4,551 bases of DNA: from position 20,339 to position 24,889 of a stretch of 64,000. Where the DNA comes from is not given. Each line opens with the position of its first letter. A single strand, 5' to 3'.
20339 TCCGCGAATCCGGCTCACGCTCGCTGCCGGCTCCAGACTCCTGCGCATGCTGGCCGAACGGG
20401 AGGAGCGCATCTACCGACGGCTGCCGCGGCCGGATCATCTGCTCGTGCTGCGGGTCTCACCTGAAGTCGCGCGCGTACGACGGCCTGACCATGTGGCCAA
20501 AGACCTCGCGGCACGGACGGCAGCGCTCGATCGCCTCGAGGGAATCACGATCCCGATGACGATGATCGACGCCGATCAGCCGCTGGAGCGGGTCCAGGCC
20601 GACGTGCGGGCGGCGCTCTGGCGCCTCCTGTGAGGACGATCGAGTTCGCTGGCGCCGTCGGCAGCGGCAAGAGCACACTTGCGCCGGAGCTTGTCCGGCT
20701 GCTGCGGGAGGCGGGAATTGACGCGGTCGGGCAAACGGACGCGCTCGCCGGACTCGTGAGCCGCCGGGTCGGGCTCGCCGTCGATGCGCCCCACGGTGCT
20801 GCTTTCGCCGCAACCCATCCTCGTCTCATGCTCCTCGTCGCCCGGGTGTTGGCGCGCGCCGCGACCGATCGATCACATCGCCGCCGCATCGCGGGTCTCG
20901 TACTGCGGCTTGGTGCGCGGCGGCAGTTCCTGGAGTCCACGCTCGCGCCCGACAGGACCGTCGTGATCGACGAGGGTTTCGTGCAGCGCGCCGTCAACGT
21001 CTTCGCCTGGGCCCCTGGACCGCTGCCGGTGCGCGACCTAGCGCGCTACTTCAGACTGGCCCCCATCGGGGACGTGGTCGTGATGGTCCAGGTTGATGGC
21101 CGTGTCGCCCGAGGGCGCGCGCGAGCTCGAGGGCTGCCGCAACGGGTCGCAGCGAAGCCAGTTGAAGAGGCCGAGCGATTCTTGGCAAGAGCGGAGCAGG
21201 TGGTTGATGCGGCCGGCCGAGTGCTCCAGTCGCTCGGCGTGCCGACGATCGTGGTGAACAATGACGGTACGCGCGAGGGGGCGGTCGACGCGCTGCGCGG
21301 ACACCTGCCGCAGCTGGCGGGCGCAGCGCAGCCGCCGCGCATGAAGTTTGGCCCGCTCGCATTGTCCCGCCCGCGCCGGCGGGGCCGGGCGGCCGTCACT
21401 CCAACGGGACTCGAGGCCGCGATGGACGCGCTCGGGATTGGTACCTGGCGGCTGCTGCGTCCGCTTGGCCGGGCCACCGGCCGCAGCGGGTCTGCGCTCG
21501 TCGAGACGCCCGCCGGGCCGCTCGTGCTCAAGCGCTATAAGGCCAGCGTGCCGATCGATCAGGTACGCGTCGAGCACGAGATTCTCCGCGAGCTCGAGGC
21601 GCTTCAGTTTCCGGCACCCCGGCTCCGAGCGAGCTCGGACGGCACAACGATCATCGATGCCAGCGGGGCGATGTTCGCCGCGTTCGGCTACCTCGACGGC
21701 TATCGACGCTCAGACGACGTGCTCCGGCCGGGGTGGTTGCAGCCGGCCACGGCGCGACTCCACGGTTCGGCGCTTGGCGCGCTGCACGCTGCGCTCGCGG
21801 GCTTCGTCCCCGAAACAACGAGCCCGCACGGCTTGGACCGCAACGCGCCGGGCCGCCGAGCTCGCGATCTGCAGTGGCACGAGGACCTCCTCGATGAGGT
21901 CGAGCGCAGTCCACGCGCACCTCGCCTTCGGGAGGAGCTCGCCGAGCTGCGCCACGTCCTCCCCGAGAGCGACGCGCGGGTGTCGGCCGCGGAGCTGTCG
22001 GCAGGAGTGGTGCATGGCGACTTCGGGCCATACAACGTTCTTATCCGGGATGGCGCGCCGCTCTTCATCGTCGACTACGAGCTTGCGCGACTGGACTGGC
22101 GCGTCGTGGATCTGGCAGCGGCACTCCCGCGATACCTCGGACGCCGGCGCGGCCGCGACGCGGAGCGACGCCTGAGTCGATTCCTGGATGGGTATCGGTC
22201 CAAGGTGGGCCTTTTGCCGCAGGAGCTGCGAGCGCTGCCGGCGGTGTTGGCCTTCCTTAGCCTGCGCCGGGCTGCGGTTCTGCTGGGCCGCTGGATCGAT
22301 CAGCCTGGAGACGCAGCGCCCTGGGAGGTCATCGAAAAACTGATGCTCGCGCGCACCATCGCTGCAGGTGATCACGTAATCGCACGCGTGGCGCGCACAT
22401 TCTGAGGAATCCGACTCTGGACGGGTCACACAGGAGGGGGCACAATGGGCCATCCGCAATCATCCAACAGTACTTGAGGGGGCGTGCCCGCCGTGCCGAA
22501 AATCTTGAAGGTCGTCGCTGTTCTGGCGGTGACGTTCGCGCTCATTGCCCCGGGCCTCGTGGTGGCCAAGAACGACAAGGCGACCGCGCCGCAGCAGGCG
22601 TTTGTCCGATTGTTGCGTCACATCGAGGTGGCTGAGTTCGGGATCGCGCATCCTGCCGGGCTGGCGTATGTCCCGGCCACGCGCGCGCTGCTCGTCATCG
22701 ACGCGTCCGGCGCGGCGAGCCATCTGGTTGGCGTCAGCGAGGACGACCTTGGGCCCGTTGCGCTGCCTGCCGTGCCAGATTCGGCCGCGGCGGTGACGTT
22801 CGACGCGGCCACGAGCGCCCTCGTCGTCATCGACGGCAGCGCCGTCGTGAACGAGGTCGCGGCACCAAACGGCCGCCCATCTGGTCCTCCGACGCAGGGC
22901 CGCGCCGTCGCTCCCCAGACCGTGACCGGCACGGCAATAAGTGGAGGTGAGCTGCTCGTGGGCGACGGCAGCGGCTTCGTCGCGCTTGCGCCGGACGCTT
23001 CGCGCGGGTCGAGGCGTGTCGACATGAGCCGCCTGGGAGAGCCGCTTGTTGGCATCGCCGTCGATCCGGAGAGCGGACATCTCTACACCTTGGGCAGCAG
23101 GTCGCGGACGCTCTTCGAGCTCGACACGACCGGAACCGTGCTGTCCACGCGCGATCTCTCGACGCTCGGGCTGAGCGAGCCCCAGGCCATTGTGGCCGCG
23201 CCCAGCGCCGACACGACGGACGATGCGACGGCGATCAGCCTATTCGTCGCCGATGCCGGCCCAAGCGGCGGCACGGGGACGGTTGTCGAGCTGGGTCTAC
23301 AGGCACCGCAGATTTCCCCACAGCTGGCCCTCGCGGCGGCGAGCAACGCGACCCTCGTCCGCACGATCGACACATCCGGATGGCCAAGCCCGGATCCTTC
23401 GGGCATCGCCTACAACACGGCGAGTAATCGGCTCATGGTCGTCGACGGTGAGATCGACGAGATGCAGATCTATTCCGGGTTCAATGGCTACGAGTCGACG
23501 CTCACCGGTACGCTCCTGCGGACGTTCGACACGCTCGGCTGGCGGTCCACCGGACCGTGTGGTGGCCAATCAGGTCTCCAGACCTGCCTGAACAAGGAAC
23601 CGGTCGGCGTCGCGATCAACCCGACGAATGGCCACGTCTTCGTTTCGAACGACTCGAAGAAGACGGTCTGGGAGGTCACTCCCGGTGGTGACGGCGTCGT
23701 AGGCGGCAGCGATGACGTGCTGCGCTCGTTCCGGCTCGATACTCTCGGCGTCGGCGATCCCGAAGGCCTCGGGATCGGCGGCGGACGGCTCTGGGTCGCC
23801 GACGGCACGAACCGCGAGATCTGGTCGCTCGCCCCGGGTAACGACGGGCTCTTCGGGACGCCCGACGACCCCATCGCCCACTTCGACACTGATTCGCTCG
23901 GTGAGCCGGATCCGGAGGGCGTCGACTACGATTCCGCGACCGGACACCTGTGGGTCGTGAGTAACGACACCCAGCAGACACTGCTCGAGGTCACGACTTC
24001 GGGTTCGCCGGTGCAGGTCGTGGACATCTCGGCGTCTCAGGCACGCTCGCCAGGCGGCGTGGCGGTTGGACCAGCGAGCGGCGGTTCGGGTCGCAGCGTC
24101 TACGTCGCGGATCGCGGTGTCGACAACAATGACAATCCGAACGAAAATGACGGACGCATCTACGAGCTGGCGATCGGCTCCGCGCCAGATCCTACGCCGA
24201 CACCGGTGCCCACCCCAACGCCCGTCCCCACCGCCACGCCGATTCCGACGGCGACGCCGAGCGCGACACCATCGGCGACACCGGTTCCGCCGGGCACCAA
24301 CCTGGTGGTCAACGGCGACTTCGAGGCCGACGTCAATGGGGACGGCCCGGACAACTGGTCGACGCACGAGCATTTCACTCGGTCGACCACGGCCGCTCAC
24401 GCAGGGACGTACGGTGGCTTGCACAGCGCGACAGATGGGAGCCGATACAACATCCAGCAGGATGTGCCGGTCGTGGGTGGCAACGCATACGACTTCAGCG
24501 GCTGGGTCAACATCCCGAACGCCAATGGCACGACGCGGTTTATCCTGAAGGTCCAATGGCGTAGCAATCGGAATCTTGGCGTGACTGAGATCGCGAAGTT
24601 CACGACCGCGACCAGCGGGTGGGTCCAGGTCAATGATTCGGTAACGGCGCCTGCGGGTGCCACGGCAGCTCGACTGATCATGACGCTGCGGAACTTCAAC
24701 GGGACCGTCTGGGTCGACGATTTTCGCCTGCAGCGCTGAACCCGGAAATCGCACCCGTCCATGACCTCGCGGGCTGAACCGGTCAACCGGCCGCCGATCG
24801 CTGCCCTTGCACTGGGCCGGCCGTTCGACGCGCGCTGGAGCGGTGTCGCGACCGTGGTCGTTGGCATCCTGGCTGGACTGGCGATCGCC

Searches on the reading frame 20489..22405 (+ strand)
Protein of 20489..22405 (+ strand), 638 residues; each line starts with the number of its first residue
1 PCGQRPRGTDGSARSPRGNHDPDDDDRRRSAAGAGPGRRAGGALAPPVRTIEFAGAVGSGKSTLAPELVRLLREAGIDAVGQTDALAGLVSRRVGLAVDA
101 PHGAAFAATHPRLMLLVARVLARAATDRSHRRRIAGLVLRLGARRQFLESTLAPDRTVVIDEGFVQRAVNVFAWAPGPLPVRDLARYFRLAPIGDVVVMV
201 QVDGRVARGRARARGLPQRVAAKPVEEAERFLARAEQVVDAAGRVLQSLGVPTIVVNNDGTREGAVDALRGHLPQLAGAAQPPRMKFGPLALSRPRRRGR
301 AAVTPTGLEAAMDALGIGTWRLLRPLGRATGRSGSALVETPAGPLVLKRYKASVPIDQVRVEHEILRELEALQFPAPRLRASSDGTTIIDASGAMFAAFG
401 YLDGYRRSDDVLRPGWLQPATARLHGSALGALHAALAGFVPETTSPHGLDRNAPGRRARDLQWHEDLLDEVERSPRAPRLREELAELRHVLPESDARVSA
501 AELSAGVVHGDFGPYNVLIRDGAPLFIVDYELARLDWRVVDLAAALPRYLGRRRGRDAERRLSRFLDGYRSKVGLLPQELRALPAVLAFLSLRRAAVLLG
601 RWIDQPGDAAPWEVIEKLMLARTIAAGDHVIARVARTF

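Call 9: search_protein_families(library=pfam, proteins=[window:20489-22405:+], max_evalue=0.001)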
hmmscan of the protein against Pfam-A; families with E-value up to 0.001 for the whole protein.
window:20489-22405:+ (638 aa): 2 families
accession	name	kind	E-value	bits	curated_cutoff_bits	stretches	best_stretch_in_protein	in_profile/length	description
PF01636.29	APH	-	3.3e-21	76.6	23.2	1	337-562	15-226/239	Phosphotransferase enzyme family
PF01163.29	RIO1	-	0.00042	20.4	22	0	476-529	94-147/187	RIO domain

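Call 23: search_protein_families(library=ncbifam, proteins=[window:20489-22405:+], max_evalue=0.00001)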
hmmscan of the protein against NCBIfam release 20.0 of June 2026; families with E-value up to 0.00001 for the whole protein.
window:20489-22405:+ (638 aa): 2 families
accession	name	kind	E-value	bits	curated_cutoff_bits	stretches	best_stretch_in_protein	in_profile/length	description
NF003558.0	PRK05231.1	equivalog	1.8e-10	40.3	271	1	308-593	12-276/322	homoserine kinase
NF008738.0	PRK11768.1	equivalog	3.6e-07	29.9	194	1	356-604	65-289/327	serine/threonine protein kinase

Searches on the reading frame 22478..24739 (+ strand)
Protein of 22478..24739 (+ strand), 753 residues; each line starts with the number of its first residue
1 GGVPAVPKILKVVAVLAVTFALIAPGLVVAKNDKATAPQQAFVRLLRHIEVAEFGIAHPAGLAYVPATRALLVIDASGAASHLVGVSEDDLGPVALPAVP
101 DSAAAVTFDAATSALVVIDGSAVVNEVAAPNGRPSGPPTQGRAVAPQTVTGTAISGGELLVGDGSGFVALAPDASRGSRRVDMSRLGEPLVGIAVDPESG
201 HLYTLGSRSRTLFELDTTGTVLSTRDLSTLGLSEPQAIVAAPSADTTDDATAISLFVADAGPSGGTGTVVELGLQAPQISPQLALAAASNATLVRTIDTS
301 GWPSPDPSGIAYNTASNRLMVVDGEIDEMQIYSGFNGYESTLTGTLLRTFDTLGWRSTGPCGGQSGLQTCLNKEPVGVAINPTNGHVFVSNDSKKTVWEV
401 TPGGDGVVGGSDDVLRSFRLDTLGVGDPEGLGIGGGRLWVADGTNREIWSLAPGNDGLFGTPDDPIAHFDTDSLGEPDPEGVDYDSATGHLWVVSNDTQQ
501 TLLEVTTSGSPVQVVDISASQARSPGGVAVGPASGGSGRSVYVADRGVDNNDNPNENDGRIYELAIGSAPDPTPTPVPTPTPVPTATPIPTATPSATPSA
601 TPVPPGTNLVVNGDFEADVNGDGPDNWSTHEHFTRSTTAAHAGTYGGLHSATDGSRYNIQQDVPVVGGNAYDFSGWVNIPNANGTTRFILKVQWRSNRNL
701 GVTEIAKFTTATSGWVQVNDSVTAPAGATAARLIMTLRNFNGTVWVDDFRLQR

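Call 9: search_protein_families(library=pfam, proteins=[window:22478-24739:+], max_evalue=0.001)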
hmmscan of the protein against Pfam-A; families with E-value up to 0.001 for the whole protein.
window:22478-24739:+ (753 aa): 3 families
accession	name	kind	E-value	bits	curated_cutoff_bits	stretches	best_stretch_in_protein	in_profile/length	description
PF01436.27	NHL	-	8e-09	35.6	20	0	374-391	3-19/28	NHL repeat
PF02018.23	CBM_4_9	-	8.6e-09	36.3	25.9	1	608-736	2-130/136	Carbohydrate binding domain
PF06977.17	SdiA-regulated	-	1.1e-07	31.7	21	0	190-229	174-213/249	SdiA-regulated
